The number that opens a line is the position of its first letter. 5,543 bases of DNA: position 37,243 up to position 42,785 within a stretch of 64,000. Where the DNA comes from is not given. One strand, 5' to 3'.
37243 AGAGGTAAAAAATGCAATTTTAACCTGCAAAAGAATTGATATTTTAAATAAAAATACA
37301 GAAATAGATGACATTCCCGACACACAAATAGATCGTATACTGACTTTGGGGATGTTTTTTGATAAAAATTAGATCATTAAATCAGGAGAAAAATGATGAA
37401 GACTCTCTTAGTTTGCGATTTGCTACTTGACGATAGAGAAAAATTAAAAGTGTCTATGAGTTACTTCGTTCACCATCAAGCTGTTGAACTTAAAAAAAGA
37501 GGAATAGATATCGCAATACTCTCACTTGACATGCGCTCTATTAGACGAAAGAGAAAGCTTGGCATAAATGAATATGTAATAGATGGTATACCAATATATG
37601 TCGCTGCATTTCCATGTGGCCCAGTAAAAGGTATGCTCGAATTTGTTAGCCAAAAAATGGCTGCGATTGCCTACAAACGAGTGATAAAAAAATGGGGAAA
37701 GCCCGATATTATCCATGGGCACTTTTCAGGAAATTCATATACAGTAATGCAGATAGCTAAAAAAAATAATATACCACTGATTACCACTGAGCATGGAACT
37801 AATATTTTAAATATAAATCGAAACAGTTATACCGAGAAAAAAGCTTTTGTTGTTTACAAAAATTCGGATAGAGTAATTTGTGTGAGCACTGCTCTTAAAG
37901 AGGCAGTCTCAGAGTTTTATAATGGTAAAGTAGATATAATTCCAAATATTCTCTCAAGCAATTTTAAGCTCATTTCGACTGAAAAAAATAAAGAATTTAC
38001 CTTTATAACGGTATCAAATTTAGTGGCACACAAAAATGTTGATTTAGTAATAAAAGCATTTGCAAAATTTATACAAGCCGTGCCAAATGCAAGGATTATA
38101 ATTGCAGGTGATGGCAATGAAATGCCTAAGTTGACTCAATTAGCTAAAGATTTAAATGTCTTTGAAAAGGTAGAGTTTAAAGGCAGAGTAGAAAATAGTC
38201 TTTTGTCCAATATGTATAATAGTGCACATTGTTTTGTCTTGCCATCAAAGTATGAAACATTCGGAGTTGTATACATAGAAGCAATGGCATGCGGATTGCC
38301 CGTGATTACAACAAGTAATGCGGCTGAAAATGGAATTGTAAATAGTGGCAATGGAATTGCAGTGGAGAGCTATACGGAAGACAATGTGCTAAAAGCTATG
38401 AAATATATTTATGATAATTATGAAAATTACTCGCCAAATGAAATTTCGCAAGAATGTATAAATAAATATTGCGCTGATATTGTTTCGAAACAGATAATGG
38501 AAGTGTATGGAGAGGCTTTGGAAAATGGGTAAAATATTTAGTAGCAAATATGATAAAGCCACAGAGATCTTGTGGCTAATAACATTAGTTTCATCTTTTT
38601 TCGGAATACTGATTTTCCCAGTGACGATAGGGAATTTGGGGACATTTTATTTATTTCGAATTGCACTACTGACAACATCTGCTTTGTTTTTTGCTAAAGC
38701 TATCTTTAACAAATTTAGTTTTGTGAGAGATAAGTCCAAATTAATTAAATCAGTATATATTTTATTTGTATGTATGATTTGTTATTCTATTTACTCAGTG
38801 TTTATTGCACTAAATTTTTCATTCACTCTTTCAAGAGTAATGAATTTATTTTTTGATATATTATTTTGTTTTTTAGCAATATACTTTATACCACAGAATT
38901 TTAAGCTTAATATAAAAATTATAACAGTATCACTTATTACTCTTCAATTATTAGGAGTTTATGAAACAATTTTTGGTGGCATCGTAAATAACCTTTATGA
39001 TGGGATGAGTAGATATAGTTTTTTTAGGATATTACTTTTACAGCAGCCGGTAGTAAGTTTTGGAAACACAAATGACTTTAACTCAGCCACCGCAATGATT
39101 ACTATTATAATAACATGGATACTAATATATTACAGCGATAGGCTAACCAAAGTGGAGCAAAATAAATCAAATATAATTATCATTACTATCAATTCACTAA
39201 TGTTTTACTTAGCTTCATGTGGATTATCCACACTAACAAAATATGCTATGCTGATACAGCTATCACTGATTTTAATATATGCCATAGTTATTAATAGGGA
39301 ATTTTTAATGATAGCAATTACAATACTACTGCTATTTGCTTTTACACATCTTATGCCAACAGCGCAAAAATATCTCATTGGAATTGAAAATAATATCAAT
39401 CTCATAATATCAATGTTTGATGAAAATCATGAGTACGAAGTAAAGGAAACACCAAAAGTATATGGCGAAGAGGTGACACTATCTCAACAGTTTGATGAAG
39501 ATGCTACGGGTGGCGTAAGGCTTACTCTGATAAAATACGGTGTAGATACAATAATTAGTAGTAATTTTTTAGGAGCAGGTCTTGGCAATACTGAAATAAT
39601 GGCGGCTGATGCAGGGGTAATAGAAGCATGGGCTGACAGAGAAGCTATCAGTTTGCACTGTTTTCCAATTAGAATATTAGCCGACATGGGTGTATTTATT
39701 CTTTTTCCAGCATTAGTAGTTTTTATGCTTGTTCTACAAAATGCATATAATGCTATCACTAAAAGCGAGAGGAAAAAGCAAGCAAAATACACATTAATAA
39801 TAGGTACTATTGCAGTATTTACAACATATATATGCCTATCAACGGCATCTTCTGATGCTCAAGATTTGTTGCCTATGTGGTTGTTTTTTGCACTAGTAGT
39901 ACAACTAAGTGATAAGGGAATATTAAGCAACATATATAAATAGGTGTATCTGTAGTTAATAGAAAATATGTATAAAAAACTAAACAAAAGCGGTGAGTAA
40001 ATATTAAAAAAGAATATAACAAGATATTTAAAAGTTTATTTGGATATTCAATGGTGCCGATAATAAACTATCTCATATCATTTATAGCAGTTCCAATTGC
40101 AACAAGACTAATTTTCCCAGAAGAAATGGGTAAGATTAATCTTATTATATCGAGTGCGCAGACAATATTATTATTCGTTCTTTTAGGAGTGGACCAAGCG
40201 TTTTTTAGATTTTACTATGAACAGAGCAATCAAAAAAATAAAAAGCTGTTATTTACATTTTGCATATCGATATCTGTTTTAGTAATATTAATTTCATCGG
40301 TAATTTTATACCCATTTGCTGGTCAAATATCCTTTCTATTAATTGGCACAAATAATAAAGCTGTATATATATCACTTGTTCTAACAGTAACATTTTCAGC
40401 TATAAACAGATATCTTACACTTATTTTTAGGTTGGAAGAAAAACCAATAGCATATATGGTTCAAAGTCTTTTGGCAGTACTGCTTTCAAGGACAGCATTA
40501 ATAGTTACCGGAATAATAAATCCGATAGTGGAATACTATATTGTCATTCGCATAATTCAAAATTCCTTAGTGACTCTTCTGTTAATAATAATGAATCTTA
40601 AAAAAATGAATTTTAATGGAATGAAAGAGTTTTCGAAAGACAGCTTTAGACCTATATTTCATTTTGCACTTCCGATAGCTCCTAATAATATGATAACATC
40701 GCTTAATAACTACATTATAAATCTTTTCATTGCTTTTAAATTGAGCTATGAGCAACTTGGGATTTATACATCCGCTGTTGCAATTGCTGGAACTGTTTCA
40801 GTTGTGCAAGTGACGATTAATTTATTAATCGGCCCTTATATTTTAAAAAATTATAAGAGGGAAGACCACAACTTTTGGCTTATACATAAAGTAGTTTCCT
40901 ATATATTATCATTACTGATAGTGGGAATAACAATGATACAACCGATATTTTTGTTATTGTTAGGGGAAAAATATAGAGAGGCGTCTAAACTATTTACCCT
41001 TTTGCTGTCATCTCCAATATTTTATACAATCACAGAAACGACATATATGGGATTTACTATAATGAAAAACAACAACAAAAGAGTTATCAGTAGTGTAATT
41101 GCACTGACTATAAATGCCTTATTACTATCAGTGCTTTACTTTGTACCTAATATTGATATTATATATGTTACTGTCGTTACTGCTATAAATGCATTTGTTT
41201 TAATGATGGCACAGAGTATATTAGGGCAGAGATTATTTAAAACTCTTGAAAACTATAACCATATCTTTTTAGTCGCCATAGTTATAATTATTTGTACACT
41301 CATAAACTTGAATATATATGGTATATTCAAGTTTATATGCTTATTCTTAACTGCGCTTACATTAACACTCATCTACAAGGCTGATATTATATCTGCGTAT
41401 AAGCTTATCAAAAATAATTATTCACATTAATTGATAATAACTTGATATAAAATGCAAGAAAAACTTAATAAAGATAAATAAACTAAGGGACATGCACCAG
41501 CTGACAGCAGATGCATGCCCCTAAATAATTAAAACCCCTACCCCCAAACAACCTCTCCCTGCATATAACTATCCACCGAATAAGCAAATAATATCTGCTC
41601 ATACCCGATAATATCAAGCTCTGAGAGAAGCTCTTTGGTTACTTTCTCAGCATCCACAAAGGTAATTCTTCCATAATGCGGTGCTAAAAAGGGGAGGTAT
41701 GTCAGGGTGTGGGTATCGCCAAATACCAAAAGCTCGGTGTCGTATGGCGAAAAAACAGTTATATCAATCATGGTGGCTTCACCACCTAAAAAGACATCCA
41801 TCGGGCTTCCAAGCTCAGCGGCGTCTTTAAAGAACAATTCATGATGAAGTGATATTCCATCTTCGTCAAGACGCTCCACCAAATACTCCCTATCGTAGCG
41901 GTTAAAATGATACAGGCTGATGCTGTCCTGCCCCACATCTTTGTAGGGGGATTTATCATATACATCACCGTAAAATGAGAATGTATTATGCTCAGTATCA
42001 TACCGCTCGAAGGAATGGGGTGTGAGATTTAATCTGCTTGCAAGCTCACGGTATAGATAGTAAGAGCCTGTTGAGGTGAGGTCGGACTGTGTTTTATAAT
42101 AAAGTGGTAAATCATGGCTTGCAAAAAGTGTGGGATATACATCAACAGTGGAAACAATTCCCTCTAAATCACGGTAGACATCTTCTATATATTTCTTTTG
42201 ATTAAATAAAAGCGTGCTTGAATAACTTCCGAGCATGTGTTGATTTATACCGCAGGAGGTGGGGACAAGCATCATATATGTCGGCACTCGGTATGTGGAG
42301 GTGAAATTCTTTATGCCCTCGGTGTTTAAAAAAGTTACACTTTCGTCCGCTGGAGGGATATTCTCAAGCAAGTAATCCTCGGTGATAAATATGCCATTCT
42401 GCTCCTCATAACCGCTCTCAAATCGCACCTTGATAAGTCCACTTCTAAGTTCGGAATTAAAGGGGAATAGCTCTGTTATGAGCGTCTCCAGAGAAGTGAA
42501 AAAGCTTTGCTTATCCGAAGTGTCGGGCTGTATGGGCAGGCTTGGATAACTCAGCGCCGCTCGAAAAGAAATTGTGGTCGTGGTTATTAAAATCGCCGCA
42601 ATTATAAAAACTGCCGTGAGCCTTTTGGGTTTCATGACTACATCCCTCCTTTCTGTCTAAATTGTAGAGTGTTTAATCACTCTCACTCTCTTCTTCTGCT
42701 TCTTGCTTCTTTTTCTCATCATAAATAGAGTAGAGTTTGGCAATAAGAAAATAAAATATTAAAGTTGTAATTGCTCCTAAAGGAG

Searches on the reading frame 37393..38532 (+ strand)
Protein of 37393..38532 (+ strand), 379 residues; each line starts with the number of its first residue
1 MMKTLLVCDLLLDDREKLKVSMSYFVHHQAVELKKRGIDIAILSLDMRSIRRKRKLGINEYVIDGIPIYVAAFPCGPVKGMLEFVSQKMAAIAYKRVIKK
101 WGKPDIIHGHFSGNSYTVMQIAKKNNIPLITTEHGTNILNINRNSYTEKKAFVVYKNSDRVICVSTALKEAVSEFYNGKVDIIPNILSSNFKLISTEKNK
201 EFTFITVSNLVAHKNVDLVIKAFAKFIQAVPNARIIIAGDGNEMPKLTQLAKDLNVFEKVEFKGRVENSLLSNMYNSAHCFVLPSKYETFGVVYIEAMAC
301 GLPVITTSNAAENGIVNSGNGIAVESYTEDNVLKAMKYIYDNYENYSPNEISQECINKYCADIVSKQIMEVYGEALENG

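Call 81: search_protein_families(library=pfam, proteins=[window:37393-38532:+], max_evalue=0.00001)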
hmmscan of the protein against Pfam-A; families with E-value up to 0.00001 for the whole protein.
window:37393-38532:+ (379 aa): 6 families
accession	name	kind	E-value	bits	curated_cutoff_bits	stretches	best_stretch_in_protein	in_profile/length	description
PF00534.26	Glycos_transf_1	-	3.4e-36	124.8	26.4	1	196-344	10-160/172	Glycosyl transferases group 1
PF13692.12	Glyco_trans_1_4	-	8.5e-30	104.3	27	1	202-342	2-142/142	Glycosyl transferases group 1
PF13439.12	Glyco_transf_4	-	5.1e-19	69.4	28.5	1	24-185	6-164/170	Glycosyltransferase Family 4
PF13477.12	Glyco_trans_4_2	-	3.4e-11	43.9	23.4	1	23-164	10-138/139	Glycosyl transferase 4-like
PF13579.12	Glyco_trans_4_4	-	1.4e-10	42.1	29.7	1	25-185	6-157/158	Glycosyl transferase 4-like domain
PF20706.3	GT4-conflict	-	4e-07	29.8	26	1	148-309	137-313/385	Family 4 Glycosyltransferase in conflict systems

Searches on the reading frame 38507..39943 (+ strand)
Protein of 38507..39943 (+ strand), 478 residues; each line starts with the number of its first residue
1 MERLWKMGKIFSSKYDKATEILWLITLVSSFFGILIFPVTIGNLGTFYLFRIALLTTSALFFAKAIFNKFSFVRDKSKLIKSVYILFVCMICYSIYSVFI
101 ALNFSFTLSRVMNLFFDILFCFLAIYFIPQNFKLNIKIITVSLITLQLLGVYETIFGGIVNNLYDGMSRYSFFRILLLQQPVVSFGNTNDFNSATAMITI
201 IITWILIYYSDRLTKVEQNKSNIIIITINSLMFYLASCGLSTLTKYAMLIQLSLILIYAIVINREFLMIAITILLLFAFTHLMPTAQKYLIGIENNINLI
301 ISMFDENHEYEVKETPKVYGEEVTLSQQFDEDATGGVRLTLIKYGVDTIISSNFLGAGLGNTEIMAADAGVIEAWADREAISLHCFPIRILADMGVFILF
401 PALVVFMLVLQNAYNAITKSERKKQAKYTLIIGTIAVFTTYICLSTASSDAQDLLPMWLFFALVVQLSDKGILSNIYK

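Call 81: search_protein_families(library=pfam, proteins=[window:38507-39943:+], max_evalue=0.00001)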
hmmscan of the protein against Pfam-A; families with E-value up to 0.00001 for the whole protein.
window:38507-39943:+ (478 aa): 1 family
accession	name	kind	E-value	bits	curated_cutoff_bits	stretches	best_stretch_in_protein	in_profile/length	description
PF04932.20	Wzy_C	-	6.4e-08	32.9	31.7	1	233-399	4-145/149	O-Antigen ligase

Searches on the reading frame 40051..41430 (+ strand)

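Call 81: search_protein_families(library=pfam, proteins=[window:40051-41430:+], max_evalue=0.00001)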
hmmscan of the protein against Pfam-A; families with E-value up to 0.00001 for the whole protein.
window:40051-41430:+ (459 aa): 2 families
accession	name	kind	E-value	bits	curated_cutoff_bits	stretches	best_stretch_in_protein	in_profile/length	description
PF01943.22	Polysacc_synt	-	4.2e-12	46.5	28.2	1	2-258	11-263/274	Polysaccharide biosynthesis protein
PF13440.11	Polysacc_synt_3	-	4e-11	43.1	23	1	18-311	3-291/293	Polysaccharide biosynthesis protein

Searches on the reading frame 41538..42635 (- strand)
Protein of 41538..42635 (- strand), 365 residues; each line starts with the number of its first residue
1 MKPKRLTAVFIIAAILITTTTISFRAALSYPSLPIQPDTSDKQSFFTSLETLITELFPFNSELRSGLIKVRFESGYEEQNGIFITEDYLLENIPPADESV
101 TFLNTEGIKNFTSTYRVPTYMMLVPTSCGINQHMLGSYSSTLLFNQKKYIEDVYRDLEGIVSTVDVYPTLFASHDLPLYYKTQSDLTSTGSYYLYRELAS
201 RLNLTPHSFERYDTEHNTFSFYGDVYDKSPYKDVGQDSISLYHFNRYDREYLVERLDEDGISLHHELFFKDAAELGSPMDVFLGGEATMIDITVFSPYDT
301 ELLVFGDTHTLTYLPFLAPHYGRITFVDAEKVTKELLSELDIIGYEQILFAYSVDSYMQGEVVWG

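Call 53: search_protein_families(library=pfam, proteins=[window:41538-42635:-], max_evalue=0.00001)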
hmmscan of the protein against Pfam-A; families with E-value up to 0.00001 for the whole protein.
window:41538-42635:- (365 aa): 1 family
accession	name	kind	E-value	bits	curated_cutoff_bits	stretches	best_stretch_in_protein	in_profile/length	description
PF14286.12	DHHW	-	1.5e-12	47.9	25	1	117-324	174-382/385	DHHW protein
